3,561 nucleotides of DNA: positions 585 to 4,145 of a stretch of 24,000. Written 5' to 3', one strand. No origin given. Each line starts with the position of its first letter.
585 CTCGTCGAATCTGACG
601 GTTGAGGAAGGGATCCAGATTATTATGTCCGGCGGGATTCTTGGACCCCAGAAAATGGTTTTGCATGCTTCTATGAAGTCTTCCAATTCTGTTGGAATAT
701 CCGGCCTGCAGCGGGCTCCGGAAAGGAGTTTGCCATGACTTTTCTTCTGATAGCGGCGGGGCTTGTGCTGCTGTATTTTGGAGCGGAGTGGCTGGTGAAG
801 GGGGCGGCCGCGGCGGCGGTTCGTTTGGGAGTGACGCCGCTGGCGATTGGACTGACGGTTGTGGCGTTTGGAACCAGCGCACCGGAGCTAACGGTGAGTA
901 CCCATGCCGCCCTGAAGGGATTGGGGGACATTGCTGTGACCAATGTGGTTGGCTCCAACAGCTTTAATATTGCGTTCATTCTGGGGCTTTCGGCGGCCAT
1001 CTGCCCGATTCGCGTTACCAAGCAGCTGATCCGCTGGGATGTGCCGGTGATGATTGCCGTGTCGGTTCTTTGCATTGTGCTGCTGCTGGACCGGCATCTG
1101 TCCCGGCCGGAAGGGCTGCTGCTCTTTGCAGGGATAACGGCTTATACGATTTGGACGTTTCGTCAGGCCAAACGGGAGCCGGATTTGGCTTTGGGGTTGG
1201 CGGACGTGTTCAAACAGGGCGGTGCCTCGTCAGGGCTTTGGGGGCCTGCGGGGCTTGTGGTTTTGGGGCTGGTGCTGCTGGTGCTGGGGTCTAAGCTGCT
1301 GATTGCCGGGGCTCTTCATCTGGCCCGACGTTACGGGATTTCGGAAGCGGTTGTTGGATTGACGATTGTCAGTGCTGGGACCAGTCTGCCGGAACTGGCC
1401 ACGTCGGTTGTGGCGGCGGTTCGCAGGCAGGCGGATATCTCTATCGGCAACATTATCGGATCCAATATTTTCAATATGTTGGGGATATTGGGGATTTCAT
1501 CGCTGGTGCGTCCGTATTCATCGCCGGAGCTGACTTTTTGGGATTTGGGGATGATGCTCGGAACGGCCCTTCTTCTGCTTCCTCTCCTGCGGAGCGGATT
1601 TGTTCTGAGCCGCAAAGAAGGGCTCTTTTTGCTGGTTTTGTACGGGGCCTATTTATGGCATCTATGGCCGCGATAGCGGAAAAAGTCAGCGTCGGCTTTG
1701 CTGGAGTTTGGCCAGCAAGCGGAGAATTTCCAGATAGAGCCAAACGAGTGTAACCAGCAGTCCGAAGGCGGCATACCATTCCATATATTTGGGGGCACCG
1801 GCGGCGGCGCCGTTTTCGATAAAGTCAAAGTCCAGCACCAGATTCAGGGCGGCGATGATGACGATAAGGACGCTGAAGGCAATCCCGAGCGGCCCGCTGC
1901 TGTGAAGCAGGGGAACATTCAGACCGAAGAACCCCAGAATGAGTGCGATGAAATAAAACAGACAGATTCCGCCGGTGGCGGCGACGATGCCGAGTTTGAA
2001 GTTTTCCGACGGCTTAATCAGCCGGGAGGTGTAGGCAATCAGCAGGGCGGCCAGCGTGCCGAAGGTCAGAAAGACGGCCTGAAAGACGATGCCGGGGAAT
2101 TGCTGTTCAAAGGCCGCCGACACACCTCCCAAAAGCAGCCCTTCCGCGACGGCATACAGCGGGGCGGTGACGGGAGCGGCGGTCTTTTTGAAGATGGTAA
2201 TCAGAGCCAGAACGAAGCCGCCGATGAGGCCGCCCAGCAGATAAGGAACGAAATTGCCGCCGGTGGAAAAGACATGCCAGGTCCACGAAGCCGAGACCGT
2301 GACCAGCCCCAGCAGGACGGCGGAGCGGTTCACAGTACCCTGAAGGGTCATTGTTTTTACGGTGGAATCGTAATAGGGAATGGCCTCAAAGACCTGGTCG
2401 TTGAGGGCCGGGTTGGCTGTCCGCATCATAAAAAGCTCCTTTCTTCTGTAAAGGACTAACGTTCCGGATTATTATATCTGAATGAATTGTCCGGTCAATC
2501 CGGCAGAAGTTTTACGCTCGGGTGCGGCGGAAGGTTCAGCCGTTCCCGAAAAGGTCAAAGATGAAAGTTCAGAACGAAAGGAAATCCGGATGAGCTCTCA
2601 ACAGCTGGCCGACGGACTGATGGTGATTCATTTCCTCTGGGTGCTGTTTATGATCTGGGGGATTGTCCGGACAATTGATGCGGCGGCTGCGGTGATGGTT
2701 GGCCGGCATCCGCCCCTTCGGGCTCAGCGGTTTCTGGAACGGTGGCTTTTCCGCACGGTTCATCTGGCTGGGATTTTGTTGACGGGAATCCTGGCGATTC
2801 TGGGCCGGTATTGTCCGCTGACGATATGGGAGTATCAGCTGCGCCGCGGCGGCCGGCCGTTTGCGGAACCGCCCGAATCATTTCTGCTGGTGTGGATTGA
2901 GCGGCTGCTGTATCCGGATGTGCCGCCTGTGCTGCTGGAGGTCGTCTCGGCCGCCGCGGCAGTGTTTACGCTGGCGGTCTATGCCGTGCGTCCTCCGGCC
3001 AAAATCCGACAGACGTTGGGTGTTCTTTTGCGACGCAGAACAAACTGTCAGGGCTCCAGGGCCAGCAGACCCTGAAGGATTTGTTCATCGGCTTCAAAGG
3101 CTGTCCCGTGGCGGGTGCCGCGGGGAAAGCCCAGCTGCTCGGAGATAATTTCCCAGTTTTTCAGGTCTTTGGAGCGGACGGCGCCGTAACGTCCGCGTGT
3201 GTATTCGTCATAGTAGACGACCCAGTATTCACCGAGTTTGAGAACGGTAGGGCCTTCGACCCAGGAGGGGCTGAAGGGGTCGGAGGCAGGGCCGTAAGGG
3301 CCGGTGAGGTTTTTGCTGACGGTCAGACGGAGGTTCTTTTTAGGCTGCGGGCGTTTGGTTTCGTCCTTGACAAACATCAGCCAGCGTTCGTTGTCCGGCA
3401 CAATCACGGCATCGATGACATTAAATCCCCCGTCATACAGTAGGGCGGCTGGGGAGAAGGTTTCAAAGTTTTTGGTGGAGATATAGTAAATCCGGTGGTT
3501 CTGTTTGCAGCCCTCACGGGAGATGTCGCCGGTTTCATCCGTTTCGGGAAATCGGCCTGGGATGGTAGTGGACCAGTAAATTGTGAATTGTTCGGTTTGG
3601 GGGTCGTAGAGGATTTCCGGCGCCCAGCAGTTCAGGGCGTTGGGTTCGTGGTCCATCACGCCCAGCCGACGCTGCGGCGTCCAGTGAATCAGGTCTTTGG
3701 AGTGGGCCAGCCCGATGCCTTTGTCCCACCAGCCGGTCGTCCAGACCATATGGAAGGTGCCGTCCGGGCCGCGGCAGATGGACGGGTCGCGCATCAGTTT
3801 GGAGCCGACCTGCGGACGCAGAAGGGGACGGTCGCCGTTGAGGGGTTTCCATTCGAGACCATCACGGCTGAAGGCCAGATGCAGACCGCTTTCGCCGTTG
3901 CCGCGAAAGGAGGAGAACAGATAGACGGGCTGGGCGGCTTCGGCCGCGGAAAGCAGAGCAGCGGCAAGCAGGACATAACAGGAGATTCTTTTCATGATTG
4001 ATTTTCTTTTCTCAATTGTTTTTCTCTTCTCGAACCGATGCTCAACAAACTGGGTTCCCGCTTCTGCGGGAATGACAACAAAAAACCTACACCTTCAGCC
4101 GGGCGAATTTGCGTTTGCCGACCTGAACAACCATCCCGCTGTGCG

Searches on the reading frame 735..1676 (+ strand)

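Call 89: search_protein_families(library=pfam, proteins=[window:735-1676:+], max_evalue=0.001)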
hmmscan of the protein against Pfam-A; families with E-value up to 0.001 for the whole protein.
window:735-1676:+ (313 aa): 1 family
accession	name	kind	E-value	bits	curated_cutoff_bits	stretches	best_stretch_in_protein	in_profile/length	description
PF01699.29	Na_Ca_ex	-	2.8e-65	219.3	24.9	2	172-310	3-149/151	Sodium/calcium exchanger protein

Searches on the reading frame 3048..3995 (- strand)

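Call 89: search_protein_families(library=pfam, proteins=[window:3048-3995:-], max_evalue=0.001)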
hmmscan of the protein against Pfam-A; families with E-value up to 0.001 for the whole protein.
window:3048-3995:- (315 aa): 3 families
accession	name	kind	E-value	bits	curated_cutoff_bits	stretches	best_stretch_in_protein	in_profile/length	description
PF04616.20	Glyco_hydro_43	-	4.6e-15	56.2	32.2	1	64-263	6-200/288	Glycosyl hydrolases family 43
PF22847.2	BT_3657-like_N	-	4.8e-10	39.9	27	1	24-109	24-114/168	Arabinosidase BT_3657-like, N-terminal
PF00251.26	Glyco_hydro_32N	-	2.9e-05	24.2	22.1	1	39-115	100-179/307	Glycosyl hydrolases family 32 N-terminal domain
